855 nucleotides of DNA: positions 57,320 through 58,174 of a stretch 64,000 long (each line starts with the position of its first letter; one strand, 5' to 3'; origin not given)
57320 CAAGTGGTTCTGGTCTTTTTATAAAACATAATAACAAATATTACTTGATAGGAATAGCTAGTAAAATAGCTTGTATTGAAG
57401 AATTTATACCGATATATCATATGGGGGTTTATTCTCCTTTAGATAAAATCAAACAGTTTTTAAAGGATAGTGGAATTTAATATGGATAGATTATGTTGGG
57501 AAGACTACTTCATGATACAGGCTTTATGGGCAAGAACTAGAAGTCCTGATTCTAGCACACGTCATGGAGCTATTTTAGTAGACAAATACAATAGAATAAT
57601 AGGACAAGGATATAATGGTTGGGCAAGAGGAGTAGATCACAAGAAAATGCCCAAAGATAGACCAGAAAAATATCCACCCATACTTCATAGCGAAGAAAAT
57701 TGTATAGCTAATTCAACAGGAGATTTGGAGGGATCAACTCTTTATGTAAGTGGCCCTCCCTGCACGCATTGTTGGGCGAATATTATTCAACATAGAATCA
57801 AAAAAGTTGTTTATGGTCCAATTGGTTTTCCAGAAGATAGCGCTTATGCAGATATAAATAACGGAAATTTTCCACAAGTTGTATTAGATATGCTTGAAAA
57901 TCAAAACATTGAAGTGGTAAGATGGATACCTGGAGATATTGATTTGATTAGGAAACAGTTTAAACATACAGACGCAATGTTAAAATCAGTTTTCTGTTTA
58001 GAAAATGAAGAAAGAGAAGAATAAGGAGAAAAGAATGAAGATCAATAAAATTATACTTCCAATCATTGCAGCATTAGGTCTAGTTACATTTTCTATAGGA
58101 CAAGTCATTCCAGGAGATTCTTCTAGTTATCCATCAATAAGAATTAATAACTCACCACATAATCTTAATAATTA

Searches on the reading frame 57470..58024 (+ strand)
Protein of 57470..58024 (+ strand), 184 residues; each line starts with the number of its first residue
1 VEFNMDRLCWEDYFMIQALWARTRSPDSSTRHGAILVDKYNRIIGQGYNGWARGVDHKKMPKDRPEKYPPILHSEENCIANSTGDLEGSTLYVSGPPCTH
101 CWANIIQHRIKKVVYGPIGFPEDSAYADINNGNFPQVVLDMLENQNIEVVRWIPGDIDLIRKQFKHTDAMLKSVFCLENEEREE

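Call 91: search_protein_families(library=pfam, proteins=[window:57470-58024:+], max_evalue=0.001)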
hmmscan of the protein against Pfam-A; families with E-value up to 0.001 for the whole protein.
window:57470-58024:+ (184 aa): 2 families
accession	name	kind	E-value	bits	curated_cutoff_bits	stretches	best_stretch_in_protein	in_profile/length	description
PF00383.29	dCMP_cyt_deam_1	-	9.5e-19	67.6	25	1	10-116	3-101/102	Cytidine and deoxycytidylate deaminase zinc-binding region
PF14437.12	MafB19-deam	-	3.2e-10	40.5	27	1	10-116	3-100/142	MafB19-like deaminase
